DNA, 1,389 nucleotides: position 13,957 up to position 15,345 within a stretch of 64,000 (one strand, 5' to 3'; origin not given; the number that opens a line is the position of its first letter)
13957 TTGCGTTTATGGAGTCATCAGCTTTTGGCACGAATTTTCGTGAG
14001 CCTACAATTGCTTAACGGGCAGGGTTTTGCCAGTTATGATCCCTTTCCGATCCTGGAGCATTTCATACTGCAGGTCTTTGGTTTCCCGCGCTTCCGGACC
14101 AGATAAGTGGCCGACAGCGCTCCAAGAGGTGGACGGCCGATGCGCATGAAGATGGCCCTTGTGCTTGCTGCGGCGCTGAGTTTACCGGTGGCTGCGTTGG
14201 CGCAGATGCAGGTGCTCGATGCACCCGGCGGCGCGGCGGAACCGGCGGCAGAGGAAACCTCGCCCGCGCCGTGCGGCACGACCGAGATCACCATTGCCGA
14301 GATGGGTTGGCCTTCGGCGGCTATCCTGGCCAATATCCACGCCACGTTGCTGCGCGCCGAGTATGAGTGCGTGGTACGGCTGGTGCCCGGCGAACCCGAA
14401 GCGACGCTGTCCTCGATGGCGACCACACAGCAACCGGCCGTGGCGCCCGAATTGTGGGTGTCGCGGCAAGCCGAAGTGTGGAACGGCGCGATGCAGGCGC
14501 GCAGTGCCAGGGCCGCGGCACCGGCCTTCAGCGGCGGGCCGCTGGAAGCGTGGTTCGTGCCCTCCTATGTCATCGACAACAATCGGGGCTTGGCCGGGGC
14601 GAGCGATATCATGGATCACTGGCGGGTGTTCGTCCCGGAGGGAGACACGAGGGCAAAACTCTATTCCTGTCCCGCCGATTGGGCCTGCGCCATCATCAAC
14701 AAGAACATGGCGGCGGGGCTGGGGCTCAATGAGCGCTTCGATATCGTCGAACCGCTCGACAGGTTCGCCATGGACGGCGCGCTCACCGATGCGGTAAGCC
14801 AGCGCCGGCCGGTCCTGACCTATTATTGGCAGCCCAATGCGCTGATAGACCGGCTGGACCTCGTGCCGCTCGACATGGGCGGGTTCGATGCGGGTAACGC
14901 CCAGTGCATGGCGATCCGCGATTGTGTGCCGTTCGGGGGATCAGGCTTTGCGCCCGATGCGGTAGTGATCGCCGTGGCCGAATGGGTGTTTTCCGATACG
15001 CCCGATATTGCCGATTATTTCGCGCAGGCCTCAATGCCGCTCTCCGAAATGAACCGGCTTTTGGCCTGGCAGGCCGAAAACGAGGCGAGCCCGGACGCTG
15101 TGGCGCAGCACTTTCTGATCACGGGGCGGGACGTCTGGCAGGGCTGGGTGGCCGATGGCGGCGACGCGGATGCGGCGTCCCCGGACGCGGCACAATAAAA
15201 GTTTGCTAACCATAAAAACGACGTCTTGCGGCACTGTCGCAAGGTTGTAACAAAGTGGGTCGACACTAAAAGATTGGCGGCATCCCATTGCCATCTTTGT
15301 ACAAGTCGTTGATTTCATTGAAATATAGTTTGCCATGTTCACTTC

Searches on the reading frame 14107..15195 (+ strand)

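Call 83: search_protein_families(library=ncbifam, proteins=[window:14107-15195:+], max_evalue=0.00001)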
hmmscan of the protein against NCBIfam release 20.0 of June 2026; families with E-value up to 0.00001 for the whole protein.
window:14107-15195:+ (363 aa): 1 family
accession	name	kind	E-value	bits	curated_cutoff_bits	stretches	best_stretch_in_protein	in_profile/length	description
NF008334.0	PRK11119.1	equivalog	3.5e-08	32.9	215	1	174-354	143-329/331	glycine betaine/L-proline ABC transporter substrate-binding protein ProX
